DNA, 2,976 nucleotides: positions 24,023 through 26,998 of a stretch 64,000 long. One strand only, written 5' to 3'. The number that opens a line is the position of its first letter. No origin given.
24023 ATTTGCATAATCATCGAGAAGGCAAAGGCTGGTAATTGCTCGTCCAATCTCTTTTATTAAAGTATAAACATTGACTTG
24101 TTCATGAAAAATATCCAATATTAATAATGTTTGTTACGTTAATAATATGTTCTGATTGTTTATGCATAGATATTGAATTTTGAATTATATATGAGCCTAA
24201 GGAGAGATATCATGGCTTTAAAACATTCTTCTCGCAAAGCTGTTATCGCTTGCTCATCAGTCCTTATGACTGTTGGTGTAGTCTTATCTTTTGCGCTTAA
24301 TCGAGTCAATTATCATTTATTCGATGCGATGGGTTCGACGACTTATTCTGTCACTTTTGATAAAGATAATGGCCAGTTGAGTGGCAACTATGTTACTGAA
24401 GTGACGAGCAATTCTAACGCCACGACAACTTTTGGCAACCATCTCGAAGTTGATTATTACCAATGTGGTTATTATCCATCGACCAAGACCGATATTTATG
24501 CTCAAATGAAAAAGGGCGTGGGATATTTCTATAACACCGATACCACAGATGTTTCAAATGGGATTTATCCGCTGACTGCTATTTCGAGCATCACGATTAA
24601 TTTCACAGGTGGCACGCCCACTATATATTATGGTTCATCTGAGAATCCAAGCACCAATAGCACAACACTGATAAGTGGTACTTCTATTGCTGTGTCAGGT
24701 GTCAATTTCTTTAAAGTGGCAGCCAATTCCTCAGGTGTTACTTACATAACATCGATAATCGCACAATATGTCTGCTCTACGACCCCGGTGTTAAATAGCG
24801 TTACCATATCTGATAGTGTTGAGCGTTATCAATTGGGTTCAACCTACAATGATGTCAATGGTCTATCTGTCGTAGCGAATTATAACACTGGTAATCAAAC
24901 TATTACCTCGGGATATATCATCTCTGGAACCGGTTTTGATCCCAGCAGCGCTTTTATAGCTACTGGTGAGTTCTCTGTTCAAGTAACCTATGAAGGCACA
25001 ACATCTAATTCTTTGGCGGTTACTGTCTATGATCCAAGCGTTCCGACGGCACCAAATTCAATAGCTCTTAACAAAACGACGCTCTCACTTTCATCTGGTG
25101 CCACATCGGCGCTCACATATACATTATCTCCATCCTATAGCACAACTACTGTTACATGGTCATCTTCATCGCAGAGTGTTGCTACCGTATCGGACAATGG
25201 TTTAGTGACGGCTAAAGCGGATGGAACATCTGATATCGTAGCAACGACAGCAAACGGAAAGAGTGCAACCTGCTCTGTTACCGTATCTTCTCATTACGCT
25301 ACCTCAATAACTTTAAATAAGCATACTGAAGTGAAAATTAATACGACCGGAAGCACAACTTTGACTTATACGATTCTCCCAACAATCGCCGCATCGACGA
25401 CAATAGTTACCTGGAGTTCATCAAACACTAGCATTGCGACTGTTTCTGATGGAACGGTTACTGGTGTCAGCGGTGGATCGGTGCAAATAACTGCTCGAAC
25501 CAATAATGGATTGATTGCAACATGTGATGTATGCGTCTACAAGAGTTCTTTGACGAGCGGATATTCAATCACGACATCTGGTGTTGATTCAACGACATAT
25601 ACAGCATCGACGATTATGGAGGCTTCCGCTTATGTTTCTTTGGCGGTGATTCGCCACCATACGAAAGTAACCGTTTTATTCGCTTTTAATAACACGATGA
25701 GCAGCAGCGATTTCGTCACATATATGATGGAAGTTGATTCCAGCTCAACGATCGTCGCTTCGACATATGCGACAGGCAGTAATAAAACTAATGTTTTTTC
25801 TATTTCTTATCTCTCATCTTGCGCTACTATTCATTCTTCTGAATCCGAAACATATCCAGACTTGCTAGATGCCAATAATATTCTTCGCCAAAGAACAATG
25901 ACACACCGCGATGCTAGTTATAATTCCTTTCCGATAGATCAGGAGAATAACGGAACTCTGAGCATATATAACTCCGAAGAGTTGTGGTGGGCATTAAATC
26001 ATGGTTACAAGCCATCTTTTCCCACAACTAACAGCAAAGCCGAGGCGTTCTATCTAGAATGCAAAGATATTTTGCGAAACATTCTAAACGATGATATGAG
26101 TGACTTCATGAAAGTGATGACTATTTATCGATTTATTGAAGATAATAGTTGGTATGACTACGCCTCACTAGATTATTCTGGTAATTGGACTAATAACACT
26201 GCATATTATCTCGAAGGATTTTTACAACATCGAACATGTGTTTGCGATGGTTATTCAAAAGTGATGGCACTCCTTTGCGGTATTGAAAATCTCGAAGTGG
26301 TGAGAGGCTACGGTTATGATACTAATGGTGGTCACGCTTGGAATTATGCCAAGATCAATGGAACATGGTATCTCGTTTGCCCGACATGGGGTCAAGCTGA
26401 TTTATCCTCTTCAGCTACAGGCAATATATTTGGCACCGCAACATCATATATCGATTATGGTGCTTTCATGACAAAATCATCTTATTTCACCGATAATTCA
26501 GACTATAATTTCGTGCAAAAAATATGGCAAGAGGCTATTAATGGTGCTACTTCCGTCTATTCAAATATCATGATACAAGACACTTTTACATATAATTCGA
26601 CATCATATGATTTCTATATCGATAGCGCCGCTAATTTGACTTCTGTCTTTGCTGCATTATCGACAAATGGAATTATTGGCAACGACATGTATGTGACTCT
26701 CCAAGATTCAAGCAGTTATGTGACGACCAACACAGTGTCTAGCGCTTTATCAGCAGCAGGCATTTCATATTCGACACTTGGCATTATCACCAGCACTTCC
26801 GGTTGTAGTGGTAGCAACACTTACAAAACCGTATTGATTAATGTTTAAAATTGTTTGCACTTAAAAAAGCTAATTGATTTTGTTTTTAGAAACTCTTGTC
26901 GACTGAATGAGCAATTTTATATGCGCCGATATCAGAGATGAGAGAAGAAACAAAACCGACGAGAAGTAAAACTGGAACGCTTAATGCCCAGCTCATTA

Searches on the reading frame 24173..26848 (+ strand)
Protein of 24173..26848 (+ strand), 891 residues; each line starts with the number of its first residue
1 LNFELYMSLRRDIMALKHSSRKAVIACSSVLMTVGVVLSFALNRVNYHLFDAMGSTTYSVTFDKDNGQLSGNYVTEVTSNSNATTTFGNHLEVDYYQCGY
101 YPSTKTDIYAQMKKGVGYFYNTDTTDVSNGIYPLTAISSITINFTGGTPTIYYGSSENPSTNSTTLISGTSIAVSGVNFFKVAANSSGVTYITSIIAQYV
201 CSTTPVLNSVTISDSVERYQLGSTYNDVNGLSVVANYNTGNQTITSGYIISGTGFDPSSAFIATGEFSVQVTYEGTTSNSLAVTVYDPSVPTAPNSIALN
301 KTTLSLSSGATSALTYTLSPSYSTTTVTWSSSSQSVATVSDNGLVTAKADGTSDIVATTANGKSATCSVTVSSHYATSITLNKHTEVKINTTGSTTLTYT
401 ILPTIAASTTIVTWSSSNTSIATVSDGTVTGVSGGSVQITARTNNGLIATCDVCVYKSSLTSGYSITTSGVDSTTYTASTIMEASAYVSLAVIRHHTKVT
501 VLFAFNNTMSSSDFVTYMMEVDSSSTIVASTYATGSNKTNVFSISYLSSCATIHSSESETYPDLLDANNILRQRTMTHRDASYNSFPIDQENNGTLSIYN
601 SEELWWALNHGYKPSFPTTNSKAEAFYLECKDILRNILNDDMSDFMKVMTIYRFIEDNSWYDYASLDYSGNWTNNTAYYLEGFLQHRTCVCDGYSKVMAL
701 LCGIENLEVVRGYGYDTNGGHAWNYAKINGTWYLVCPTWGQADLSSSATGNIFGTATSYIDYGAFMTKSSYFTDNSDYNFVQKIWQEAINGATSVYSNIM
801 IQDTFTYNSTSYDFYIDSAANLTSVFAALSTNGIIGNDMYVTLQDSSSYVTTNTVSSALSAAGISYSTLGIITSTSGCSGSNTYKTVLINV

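Call 51: search_protein_families(library=pfam, proteins=[window:24173-26848:+], max_evalue=0.001)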
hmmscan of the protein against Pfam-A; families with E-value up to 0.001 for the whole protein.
window:24173-26848:+ (891 aa): 4 families
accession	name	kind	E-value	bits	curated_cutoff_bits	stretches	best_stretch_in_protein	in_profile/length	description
PF02368.24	Big_2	-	2.5e-19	69.4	22.8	2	296-368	4-78/79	Bacterial Ig-like domain (group 2)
PF01841.26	Transglut_core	-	2.7e-06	28.1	23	1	633-735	3-106/108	Transglutaminase-like superfamily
PF22359.2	Big-like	-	0.00035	21.2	27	1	326-372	2-47/48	Bacterial Ig-like domain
PF20578.4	aBig_2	-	0.00049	20.3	27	0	322-358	32-66/89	Atrophied bacterial Ig domain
